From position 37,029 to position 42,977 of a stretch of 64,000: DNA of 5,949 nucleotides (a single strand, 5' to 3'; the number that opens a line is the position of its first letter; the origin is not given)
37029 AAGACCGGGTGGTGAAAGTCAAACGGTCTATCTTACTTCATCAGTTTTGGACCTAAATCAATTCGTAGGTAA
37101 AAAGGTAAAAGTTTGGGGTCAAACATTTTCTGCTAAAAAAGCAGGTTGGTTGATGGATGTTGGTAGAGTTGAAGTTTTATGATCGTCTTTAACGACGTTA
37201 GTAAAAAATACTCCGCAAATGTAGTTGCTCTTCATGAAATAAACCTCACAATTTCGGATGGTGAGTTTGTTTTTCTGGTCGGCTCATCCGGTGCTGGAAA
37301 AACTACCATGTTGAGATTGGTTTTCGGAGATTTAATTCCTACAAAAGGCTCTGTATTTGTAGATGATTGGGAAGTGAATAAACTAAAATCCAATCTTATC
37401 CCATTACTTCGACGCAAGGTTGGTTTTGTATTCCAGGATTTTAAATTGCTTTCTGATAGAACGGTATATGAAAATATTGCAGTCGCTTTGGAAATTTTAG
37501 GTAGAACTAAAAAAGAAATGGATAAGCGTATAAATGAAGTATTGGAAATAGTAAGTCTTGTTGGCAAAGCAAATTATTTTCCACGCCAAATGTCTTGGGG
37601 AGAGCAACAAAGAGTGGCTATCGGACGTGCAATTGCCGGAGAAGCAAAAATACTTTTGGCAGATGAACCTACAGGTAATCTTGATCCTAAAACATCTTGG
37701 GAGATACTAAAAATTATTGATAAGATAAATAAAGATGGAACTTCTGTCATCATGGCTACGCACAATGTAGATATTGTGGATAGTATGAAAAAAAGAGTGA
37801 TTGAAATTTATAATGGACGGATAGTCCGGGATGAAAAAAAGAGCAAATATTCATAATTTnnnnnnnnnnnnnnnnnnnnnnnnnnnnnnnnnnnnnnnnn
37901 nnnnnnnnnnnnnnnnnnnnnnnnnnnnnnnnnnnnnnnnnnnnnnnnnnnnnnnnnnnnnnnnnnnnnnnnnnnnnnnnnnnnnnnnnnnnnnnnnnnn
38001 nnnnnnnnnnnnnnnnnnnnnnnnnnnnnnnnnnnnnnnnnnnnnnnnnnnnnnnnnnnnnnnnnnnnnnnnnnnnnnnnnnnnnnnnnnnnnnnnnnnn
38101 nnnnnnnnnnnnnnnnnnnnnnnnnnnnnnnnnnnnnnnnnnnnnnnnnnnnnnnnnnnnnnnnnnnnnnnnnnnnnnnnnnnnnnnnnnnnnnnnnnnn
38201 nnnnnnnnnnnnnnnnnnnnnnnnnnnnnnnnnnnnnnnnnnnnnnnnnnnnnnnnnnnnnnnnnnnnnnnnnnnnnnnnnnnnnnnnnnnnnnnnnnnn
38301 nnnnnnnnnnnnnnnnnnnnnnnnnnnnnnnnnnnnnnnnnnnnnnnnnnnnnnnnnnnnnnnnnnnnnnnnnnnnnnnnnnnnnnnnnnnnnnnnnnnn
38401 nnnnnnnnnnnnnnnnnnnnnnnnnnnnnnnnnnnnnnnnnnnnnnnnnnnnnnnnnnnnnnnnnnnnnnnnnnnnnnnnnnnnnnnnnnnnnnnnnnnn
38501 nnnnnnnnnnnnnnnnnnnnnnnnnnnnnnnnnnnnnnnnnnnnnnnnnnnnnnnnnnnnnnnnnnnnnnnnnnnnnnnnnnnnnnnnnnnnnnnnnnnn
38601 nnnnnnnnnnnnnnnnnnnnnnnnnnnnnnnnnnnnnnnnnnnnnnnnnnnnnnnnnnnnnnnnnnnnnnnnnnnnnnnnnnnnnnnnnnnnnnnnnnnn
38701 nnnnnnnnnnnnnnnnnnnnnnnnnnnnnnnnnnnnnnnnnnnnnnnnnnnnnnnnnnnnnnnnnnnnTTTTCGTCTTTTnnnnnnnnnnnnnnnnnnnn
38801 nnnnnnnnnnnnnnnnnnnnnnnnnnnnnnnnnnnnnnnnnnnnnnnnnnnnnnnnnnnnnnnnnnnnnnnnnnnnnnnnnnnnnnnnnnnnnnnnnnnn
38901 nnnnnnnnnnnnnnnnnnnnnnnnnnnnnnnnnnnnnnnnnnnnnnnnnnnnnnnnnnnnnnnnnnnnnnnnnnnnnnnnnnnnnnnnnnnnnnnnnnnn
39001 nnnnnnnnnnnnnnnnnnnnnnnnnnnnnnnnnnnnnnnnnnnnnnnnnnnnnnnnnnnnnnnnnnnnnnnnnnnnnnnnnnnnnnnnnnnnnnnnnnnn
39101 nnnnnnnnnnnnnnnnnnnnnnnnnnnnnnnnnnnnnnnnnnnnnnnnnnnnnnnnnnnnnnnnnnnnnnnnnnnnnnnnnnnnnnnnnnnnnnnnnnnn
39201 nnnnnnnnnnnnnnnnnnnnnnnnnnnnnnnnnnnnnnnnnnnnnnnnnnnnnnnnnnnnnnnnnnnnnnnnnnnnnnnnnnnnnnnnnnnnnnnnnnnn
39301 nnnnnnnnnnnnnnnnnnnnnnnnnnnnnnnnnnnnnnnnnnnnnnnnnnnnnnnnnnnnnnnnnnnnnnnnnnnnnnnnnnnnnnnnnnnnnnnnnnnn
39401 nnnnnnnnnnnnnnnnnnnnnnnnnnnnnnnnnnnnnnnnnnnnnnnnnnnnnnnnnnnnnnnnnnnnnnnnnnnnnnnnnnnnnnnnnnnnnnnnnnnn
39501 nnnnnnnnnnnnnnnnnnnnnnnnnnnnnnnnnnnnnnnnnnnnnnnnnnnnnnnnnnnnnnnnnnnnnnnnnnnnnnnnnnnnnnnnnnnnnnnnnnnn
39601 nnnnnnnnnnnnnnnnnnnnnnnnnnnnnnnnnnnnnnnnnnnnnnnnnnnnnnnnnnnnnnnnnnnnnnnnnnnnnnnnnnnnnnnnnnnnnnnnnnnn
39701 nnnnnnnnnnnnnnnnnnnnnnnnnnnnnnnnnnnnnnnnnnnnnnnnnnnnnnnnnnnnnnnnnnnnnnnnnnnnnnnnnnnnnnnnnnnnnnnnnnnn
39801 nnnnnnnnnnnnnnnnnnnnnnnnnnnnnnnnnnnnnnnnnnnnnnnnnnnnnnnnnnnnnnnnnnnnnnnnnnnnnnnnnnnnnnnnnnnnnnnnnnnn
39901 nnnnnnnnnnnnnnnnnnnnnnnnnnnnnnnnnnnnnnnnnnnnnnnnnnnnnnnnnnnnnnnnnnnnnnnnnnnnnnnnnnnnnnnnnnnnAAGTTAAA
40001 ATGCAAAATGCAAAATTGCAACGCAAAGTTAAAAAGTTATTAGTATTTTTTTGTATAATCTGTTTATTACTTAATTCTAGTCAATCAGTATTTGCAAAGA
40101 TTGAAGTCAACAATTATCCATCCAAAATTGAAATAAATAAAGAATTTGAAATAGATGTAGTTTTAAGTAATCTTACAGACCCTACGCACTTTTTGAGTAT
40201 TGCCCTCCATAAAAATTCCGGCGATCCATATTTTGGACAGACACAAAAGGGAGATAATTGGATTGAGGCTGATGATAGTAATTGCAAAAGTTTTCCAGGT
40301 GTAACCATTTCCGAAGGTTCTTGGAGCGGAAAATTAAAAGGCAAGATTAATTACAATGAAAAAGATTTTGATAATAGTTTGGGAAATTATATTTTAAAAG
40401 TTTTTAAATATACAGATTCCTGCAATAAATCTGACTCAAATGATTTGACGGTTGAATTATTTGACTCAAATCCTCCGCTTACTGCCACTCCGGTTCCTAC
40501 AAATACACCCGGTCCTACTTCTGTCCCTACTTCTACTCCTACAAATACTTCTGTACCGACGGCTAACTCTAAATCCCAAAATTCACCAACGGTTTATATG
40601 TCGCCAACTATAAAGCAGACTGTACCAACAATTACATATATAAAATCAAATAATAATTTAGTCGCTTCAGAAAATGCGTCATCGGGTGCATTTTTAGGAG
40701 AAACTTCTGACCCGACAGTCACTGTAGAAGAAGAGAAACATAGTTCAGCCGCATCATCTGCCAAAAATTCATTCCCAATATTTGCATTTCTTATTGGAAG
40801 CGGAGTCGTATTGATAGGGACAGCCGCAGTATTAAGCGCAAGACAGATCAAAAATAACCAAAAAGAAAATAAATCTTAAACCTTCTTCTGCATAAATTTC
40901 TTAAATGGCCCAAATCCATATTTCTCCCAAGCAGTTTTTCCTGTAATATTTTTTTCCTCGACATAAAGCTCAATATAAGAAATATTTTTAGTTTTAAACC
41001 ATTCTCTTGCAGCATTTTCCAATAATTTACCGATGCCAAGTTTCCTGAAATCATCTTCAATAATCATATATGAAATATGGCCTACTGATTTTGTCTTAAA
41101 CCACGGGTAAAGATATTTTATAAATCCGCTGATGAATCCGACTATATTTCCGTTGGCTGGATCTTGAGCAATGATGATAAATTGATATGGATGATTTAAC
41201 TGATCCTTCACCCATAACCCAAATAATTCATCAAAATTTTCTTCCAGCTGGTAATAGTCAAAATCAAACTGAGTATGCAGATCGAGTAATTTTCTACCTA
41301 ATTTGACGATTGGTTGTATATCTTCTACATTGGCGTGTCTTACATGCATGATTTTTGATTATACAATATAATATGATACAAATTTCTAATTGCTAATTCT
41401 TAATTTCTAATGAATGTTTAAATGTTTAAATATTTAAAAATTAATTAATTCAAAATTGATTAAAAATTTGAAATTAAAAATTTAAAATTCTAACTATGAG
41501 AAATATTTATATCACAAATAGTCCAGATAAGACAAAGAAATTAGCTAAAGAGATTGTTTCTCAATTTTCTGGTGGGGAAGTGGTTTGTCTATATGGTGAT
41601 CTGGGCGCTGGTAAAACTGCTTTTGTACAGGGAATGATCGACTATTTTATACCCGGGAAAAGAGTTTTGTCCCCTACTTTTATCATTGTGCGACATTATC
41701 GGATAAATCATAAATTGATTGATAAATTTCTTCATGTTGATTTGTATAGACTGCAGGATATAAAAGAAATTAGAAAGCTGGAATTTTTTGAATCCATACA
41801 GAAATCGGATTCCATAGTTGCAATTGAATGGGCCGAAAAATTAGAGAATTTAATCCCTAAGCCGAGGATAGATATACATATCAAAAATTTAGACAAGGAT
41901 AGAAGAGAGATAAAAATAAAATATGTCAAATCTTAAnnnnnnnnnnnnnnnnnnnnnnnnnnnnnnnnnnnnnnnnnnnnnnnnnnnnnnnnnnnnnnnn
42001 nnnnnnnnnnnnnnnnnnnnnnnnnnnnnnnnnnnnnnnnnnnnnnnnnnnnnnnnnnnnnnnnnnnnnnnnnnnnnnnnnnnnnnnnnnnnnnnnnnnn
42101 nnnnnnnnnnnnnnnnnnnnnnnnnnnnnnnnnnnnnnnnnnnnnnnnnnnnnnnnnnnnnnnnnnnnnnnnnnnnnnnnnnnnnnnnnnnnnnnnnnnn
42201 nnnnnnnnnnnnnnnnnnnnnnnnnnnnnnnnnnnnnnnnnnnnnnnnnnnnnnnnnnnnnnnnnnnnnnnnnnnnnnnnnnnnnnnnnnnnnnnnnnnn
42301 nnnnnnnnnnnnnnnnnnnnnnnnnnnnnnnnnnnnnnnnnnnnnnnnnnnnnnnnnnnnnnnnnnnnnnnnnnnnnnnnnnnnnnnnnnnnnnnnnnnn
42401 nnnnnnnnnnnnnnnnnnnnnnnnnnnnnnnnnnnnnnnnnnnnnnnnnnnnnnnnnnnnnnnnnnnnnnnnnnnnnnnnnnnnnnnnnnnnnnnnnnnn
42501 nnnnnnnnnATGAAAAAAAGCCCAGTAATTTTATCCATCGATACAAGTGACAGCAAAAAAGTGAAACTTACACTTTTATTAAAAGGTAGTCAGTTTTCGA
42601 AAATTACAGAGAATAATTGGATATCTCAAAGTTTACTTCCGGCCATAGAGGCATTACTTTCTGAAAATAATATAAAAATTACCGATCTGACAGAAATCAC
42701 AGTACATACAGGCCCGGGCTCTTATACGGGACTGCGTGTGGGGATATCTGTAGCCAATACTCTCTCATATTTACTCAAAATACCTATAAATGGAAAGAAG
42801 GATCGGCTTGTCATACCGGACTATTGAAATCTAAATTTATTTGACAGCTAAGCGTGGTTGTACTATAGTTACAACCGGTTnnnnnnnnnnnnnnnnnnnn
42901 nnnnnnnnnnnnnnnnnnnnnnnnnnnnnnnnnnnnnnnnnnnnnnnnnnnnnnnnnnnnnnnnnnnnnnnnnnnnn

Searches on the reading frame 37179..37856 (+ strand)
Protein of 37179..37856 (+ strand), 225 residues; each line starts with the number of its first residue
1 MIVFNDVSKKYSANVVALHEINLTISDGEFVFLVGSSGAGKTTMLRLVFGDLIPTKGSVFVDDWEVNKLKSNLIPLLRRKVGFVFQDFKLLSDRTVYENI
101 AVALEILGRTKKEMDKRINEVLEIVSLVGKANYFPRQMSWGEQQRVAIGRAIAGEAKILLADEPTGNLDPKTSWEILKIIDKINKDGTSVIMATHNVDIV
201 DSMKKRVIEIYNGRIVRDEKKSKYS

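Call 38: search_protein_families(library=pfam, proteins=[window:37179-37856:+], max_evalue=0.01)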
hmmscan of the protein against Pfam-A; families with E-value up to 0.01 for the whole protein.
window:37179-37856:+ (225 aa): 9 families
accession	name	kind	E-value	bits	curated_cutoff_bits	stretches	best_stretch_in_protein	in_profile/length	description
PF00005.33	ABC_tran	-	4.6e-33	115.2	25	1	18-165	1-136/137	ABC transporter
PF13304.12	AAA_21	-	1.4e-05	25.7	27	1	136-201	236-304/304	AAA domain, putative AbiEii toxin, Type IV TA system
PF13191.12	AAA_16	-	0.00032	21.7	32.6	1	27-74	23-64/167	AAA ATPase domain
PF00931.28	NB-ARC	-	0.00045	20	23.5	0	27-53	17-43/248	NB-ARC domain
PF06414.18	Zeta_toxin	-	0.001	19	22.3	1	30-63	18-51/199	Zeta toxin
PF02463.25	SMC_N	-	0.0018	18.2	40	0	100-211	99-212/220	RecF/RecN/SMC N terminal domain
PF00004.35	AAA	-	0.0022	18.9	21.2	0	31-52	1-22/131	ATPase family associated with various cellular activities (AAA)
PF13401.12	AAA_22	-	0.0025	18.5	27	1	28-80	5-33/130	AAA domain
PF20720.3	nSTAND3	-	0.0026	17.9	27.2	0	25-56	14-45/155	Novel STAND NTPase 3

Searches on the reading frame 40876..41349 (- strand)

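Call 37: search_protein_families(library=pfam, proteins=[window:40876-41349:-], max_evalue=0.01)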
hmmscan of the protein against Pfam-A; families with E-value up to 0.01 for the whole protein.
window:40876-41349:- (157 aa): 6 families
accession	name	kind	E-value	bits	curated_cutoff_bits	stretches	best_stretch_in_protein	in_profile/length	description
PF00583.31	Acetyltransf_1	-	1.4e-12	48.3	20.7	1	34-146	16-116/116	Acetyltransferase (GNAT) family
PF13508.13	Acetyltransf_7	-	2.3e-07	31.5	27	1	56-146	4-82/84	Acetyltransferase (GNAT) domain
PF13673.13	Acetyltransf_10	-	3.1e-07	30.9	23.6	1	67-149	40-110/128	Acetyltransferase (GNAT) domain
PF13302.13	Acetyltransf_3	-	1.9e-05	25.8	25.4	1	34-146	36-137/138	Acetyltransferase (GNAT) domain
PF08445.16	FR47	-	0.00025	21.4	22.1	1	70-146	2-77/86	FR47-like protein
PF13420.13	Acetyltransf_4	-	0.0013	19.2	24.3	1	6-147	4-135/155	Acetyltransferase (GNAT) domain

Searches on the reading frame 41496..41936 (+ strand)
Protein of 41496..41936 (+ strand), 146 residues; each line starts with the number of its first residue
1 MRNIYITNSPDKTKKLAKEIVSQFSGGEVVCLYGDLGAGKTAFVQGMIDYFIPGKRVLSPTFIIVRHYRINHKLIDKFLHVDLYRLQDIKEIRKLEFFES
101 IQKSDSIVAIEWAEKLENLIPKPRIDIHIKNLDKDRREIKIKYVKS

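Call 37: search_protein_families(library=pfam, proteins=[window:41496-41936:+], max_evalue=0.01)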
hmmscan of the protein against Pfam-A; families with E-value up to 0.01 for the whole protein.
window:41496-41936:+ (146 aa): 1 family
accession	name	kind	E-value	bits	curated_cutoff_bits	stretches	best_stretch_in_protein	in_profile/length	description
PF02367.23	TsaE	-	8.9e-35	119.9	26.6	1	8-138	2-127/128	Threonylcarbamoyl adenosine biosynthesis protein TsaE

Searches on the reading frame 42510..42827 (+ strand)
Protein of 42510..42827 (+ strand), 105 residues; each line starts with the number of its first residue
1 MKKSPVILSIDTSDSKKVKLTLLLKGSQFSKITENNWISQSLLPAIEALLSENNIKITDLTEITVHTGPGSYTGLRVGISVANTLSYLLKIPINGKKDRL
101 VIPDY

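Call 37: search_protein_families(library=pfam, proteins=[window:42510-42827:+], max_evalue=0.01)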
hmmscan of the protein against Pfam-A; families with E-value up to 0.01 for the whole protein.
window:42510-42827:+ (105 aa): 1 family
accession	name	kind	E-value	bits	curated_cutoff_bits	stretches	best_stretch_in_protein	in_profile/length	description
PF00814.31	TsaD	-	4.8e-16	59.7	24.8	1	39-93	30-84/264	tRNA N6-adenosine threonylcarbamoyltransferase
